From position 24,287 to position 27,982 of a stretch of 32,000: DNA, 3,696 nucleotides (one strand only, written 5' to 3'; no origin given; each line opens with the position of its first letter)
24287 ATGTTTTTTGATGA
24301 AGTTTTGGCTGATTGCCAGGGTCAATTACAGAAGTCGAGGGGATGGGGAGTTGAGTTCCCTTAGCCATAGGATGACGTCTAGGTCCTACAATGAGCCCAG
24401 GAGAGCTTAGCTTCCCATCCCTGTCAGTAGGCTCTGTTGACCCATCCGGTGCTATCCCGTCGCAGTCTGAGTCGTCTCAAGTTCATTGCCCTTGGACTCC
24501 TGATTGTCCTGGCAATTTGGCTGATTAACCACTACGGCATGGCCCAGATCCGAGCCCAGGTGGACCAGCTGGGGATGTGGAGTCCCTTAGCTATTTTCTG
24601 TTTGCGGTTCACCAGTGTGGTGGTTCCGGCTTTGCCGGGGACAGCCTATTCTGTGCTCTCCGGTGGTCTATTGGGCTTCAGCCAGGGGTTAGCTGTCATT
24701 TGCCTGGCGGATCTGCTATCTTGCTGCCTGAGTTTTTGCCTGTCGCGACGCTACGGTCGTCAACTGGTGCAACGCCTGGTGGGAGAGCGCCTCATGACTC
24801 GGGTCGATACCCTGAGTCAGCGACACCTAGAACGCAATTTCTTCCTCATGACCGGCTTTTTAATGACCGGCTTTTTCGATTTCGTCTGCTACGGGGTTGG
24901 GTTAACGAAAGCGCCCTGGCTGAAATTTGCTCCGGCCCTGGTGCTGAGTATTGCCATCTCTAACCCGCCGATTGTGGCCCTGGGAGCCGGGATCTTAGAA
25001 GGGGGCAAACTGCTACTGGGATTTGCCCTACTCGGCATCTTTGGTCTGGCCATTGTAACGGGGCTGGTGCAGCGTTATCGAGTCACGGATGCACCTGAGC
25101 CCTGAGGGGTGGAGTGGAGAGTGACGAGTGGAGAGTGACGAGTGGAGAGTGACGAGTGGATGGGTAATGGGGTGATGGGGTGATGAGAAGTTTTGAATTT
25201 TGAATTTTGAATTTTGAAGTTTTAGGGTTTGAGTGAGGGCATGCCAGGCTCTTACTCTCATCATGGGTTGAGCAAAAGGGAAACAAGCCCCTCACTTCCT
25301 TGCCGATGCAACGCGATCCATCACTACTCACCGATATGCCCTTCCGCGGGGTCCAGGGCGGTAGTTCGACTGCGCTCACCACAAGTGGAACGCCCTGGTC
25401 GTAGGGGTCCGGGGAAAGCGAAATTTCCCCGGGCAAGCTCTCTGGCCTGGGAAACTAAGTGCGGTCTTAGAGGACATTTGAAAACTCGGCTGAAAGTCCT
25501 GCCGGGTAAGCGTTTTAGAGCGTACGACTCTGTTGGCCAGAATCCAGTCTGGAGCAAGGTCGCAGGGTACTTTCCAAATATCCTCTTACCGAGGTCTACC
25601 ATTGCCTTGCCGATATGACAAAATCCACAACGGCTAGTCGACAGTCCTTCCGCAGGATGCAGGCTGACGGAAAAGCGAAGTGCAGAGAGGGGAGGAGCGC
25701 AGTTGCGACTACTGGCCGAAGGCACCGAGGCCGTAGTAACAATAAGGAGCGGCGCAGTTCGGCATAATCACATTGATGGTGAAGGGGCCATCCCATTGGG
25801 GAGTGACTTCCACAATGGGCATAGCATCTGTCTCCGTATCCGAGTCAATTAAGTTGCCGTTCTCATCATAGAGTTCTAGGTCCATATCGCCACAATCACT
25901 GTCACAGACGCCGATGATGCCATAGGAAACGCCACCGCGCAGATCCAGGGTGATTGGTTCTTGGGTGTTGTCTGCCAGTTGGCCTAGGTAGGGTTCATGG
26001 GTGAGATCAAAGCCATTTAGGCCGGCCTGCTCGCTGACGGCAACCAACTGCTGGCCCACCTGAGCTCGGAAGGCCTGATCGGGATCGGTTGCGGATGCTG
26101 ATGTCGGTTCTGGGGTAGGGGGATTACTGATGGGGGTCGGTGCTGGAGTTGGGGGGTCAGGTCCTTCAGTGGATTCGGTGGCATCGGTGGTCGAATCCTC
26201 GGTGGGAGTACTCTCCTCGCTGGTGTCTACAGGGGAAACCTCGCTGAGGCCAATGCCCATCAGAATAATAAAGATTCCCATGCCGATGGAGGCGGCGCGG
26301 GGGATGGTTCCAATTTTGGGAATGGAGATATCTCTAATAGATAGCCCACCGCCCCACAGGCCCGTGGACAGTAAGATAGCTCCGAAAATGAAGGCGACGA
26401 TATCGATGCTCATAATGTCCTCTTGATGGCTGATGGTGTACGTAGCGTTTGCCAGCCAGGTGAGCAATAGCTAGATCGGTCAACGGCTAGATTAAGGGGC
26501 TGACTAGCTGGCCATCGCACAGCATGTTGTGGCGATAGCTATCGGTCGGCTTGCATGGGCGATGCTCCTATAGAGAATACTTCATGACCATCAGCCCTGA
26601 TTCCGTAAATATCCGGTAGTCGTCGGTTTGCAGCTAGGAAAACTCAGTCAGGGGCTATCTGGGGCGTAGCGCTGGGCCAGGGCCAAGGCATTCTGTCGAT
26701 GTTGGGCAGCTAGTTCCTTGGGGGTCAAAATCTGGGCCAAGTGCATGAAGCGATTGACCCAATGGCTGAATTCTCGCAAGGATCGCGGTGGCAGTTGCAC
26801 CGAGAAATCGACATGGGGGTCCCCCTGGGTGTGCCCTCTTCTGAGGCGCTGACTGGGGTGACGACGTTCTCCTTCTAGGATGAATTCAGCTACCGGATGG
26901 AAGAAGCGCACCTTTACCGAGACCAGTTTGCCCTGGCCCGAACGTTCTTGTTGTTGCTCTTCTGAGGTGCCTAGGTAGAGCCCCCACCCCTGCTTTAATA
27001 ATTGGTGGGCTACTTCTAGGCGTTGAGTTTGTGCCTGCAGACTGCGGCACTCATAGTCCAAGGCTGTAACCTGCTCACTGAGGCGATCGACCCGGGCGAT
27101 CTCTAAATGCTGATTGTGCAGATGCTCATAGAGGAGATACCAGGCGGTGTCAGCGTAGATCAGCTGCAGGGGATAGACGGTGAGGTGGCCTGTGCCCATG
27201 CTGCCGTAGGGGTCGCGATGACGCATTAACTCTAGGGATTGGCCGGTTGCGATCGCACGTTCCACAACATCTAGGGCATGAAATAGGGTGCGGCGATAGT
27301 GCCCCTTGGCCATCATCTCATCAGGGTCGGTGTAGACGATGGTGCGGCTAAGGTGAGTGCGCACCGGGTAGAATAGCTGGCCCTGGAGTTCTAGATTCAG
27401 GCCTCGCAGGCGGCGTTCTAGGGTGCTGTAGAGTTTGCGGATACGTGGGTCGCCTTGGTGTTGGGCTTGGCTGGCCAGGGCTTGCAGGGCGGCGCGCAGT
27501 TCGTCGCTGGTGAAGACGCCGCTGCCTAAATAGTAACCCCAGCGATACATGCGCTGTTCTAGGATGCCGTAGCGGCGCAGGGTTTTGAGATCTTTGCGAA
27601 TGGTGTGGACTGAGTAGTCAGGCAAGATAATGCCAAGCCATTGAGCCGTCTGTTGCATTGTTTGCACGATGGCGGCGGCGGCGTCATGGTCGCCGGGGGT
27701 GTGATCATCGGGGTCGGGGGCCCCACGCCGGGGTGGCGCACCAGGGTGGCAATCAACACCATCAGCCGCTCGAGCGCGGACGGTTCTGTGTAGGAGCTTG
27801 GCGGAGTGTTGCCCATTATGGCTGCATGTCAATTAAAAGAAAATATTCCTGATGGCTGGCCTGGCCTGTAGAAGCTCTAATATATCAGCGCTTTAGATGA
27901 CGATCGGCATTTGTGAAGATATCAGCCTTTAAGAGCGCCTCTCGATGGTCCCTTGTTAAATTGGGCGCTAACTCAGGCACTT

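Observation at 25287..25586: Unclassified two-copy, hairpin-rich non-coding element (copy B, uninterrupted): structured RNA or guide-RNA-like/MITE relic?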

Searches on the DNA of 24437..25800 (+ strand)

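Call 7: search_rna_families(source=window, start=25100, end=25800, threshold=evalue, max_evalue=10, show_alignments=3)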
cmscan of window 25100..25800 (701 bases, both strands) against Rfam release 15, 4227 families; matches with E-value up to 10: 4.
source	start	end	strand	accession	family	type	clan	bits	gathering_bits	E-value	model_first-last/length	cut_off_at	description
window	25397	25468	+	RF02944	c4-2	Gene; sRNA;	CL00128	15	41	7.2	1-79/79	no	c4-2 RNA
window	25685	25729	+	RF02040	HOTTIP_1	Gene; lncRNA;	-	14.3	50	2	1-57/57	no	HOXA transcript at the distal tip, conserved region 1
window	25407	25434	+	RF00036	RRE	Cis-reg;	-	8.8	104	3.9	1-337/337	no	HIV Rev response element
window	25352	25399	+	RF00036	RRE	Cis-reg;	-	8.2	104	6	1-337/337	no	HIV Rev response element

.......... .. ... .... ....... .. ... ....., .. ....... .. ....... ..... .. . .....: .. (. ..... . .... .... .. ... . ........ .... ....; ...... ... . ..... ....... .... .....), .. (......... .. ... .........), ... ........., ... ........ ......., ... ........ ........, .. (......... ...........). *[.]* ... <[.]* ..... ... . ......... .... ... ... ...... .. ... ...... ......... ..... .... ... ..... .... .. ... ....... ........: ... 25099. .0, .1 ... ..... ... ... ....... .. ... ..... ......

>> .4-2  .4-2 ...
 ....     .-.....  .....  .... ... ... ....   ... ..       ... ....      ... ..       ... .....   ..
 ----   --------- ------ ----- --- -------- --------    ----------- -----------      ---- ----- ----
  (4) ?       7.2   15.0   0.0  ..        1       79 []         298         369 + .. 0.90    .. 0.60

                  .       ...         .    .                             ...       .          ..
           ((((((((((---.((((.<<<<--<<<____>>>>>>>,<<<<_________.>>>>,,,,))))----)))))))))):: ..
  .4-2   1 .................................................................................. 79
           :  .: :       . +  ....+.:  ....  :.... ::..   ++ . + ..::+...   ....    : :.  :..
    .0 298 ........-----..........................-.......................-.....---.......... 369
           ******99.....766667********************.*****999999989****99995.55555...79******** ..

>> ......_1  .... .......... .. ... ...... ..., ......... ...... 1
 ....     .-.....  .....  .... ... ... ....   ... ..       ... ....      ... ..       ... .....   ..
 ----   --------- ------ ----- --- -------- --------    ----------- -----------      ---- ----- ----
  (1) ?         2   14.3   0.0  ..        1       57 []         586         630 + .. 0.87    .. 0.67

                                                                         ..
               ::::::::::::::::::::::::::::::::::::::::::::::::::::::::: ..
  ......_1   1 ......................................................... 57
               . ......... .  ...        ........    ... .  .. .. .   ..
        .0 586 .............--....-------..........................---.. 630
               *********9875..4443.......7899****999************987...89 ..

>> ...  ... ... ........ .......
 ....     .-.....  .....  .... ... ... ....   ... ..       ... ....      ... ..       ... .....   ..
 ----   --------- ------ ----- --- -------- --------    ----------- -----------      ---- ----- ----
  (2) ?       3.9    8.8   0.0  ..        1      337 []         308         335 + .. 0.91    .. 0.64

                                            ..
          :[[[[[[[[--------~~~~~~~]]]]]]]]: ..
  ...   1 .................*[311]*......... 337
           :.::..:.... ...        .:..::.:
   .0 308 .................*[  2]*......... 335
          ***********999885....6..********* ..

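Call 15: search_dna_similar(query=window:25287-25600:+, collection=plasmids, mode=distant, max_evalue=0.001)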
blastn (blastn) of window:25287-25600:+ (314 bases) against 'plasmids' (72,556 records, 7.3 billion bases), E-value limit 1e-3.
No match.

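Call 35: search_dna_similar(query=window:25287-25606:+, collection=phages, mode=distant, max_evalue=0.01)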
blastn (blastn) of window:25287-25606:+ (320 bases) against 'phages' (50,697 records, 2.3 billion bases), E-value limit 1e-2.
No match.

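Call 76: search_rna_families(source=L002, start=2200, end=2500, threshold=evalue, max_evalue=10)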
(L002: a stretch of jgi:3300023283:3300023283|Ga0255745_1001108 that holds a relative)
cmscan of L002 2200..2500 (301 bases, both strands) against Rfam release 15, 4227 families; matches with E-value up to 10: 2.
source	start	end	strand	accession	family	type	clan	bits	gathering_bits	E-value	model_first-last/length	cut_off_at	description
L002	2360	2437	+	RF02999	ivy-DE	Cis-reg;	-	14.7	41.4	5.5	1-93/93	no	ivy-DE RNA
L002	2398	2424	+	RF01785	blv_FSE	Cis-reg; frameshift_element;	-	13.1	34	8.5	1-27/27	no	ribosomal frameshift site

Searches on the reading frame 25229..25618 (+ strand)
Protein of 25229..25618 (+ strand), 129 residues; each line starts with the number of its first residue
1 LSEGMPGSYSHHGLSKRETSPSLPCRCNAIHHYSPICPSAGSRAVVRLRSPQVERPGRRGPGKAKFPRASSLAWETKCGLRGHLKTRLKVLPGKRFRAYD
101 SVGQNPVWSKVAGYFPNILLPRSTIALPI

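Call 84: search_protein_families(library=pfam, proteins=[window:25229-25618:+], max_evalue=0.01)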
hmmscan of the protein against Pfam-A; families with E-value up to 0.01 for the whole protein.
window:25229-25618:+ (129 aa): 0 families

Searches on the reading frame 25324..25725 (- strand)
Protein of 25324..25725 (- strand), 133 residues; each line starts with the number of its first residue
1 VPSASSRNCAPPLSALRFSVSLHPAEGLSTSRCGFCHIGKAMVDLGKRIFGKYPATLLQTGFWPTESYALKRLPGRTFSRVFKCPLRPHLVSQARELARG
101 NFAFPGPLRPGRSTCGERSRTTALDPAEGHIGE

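Call 59: search_protein_representatives(protein=window:25324-25725:-)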
Query: 133 residues. Proteins with E-value up to 0.001 (for the whole library): 3; up to 1e-10: 2; up to 1e-30: 0. The best 3 are listed.
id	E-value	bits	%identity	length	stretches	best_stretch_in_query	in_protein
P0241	4.5e-15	72.1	66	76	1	42-97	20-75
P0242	2.3e-14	69.8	71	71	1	44-92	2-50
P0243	4.3e-10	56.0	37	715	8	12-52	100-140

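Call 63: find_encoding_contigs(protein=P0241, flank=10000, max_places=4)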
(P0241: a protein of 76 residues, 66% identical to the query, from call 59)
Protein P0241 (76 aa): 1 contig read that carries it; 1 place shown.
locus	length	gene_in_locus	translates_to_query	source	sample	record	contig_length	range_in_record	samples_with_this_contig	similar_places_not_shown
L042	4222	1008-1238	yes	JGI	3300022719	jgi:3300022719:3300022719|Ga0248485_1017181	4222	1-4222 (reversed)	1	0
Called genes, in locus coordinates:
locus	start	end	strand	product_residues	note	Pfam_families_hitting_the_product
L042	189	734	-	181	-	-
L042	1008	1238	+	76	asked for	-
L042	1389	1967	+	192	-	PF10989:DUF2808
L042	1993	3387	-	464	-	PF13506:Glyco_transf_21, PF00535:Glycos_transf_2, PF13641:Glyco_tranf_2_3, PF13632:Glyco_trans_2_3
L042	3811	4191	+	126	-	PF28241:T4P_EbsA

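Call 67: find_encoding_contigs(protein=P0242, flank=10000, max_places=6)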
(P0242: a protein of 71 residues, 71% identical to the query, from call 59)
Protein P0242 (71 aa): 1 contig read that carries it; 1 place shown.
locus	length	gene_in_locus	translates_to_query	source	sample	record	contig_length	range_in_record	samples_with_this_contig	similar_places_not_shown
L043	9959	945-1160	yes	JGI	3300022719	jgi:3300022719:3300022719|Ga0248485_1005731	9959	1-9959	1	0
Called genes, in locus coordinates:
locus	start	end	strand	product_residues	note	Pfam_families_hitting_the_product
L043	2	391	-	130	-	?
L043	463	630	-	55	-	-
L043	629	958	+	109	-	PF22042:EF-G_D2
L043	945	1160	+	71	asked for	-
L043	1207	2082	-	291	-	PF25583:WCX (weak)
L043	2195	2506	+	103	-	PF04255:DUF433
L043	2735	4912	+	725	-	PF00270:DEAD, PF22590:Cas3-like_C_2 (weak)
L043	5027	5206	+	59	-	-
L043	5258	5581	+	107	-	-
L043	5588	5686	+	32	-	-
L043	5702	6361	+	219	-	PF04255:DUF433, PF01909:NTP_transf_2 (weak), PF18765:Polbeta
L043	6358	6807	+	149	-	PF01934:HepT-like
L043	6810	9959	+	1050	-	?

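Call 84: search_protein_families(library=pfam, proteins=[window:25324-25725:-], max_evalue=0.01)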
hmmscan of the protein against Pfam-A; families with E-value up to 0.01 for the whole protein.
window:25324-25725:- (133 aa): 0 families

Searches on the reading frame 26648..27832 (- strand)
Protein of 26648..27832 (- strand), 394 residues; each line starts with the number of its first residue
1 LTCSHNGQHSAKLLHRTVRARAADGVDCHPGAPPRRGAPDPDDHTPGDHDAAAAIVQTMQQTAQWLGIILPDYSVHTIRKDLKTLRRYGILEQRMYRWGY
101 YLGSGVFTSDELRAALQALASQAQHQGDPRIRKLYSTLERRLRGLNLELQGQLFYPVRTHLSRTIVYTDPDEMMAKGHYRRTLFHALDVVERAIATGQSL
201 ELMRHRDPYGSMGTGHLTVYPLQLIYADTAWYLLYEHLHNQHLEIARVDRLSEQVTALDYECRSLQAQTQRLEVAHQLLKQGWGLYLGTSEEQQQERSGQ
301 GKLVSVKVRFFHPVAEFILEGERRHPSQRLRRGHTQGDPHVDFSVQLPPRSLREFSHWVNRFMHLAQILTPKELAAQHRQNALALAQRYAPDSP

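Call 40: search_protein_families(library=pfam, proteins=[window:26648-27832:-], max_evalue=0.001)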
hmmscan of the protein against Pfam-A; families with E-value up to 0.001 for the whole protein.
window:26648-27832:- (394 aa): 2 families
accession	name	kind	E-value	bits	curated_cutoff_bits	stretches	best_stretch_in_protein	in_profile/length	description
PF13280.12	WYL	-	4.5e-05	23.8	21.8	1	186-253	2-67/70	WYL domain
PF25583.1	WCX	-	8.1e-05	23.3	23.9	1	304-385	3-75/76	WCX domain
